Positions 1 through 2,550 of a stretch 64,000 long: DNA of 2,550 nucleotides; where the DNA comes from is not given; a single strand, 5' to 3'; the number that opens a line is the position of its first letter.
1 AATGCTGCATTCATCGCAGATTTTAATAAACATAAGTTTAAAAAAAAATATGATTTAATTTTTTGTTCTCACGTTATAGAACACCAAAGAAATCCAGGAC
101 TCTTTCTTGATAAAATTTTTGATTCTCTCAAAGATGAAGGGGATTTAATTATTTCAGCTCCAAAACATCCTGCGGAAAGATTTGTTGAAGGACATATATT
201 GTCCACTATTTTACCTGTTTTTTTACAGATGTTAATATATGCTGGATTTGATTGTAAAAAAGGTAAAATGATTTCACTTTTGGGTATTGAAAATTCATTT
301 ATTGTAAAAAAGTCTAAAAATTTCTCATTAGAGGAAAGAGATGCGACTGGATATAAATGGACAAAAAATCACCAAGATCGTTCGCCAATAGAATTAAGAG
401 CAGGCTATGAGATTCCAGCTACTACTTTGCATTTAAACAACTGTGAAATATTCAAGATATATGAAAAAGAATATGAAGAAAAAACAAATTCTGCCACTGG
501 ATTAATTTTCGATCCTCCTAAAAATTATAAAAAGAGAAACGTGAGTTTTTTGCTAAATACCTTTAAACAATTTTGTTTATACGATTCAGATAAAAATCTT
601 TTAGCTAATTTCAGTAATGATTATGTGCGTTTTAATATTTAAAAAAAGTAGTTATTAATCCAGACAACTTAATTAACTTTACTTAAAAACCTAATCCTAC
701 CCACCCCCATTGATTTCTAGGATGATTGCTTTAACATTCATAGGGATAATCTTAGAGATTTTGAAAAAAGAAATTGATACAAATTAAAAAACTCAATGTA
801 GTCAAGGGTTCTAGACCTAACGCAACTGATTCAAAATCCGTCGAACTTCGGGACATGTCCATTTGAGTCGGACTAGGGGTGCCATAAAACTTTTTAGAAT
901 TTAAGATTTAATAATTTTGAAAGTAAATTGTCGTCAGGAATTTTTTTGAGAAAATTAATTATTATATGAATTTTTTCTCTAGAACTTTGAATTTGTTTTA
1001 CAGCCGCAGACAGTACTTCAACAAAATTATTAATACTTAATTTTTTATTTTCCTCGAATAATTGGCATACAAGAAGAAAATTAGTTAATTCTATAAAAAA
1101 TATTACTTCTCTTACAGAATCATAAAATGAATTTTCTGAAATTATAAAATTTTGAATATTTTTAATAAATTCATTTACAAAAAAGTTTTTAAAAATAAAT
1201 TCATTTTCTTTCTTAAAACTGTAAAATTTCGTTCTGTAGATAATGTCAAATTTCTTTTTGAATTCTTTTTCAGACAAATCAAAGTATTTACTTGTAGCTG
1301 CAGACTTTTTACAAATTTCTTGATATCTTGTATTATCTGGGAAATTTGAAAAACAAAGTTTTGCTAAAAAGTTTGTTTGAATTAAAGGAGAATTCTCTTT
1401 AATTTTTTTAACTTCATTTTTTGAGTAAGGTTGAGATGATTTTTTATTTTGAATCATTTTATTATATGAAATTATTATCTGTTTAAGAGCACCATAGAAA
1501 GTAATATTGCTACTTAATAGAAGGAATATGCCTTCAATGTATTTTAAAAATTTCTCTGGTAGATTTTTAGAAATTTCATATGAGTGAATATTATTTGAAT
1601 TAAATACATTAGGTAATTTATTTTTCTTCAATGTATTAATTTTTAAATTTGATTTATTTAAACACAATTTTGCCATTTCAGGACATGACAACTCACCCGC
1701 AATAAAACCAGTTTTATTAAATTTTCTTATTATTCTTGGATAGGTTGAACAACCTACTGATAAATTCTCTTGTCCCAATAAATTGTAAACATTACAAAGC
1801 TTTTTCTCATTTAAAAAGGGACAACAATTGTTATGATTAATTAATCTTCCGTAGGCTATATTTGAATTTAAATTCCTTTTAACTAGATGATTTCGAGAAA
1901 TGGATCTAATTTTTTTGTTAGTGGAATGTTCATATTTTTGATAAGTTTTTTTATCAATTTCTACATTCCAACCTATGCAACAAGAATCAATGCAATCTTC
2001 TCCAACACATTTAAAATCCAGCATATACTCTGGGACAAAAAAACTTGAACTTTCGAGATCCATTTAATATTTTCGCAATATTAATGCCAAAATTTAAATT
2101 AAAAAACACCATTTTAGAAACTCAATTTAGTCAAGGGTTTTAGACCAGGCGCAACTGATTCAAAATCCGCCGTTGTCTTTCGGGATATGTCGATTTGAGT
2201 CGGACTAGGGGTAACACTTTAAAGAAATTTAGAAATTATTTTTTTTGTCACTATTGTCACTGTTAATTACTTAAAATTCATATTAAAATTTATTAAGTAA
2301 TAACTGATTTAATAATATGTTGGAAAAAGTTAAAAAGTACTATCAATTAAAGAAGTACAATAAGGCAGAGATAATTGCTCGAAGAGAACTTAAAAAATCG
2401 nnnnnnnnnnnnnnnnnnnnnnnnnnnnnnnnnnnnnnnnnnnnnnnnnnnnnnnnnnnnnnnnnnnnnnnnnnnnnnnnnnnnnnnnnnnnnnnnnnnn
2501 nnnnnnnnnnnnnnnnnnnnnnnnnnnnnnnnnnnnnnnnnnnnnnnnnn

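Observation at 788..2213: Two ~96-nt direct repeats (~85% identity) bracket a single Cys-rich FliB/YkgJ-like gene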

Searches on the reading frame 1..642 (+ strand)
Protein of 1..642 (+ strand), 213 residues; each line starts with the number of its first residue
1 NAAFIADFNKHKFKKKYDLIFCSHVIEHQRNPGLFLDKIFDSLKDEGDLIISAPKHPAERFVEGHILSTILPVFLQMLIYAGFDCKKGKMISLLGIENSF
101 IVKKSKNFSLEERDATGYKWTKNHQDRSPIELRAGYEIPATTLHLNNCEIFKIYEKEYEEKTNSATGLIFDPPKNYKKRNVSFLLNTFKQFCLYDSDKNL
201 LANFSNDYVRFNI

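Call 19: search_protein_families(library=pfam, proteins=[window:1-642:+], max_evalue=0.01)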
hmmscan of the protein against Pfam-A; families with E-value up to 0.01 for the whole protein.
window:1-642:+ (213 aa): 4 families
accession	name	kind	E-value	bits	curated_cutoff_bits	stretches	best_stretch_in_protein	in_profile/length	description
PF13489.12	Methyltransf_23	-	1.5e-07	31.8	27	1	12-55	77-120/164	Methyltransferase domain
PF13847.12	Methyltransf_31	-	1.2e-05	25.4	27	1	5-57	63-115/145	Methyltransferase domain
PF08242.18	Methyltransf_12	-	9.4e-05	23.5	30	1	10-49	60-98/98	Methyltransferase domain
PF08241.18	Methyltransf_11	-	0.00026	22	21.2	1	6-51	49-95/95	Methyltransferase domain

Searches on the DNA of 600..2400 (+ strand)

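Call 6: search_rna_families(source=window, start=600, end=2400, threshold=evalue, max_evalue=10, show_alignments=5)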
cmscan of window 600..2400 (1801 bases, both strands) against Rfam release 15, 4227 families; matches with E-value up to 10: 3.
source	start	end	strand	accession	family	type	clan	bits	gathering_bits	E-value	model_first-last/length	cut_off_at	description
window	758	837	+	RF00376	HIV_GSL3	Cis-reg;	-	25.5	42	0.07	1-84/84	no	HIV gag stem loop 3 (GSL3)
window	1633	1663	+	RF01349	CRISPR-DR40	Gene; CRISPR;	-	24.1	42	1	1-30/30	no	CRISPR RNA direct repeat element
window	729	804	+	RF03149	RAGATH-12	Gene; sRNA;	-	15.2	75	7.2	1-78/78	no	RAGATH-12 RNA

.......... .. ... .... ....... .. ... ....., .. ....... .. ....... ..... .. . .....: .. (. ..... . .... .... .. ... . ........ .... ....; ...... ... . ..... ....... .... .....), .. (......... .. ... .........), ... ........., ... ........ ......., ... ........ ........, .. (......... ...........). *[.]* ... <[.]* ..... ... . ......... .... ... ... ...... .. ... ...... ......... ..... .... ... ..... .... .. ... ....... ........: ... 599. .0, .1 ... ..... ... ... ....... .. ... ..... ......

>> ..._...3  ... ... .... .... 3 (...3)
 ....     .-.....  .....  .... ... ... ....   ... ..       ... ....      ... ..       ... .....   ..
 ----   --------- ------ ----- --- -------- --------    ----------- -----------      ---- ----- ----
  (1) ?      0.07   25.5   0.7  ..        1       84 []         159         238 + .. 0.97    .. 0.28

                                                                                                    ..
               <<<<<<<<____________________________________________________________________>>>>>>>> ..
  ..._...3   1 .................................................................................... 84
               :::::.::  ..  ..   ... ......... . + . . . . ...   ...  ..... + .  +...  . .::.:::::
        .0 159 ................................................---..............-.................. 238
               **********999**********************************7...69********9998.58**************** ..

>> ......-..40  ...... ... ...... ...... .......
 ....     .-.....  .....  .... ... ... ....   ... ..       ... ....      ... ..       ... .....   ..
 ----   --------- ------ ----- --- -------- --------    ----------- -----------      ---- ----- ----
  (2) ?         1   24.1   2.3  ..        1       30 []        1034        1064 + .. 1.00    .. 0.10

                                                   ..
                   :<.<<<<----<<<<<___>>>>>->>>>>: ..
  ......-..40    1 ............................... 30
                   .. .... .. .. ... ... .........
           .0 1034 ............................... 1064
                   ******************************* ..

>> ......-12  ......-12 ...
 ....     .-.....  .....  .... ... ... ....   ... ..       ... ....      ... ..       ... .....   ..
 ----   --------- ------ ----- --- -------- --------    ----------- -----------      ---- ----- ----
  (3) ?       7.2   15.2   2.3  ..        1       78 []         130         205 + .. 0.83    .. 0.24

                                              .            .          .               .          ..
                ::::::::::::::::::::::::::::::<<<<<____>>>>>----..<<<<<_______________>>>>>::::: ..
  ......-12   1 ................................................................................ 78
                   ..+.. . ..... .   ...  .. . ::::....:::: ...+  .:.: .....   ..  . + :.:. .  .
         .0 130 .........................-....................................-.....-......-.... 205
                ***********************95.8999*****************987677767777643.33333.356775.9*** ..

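Call 29: search_dna_similar(query=window:760-900:+, collection=phages, mode=distant, max_evalue=0.01, max_rows=30)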
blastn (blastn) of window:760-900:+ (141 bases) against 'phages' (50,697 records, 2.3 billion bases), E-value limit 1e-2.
No match.
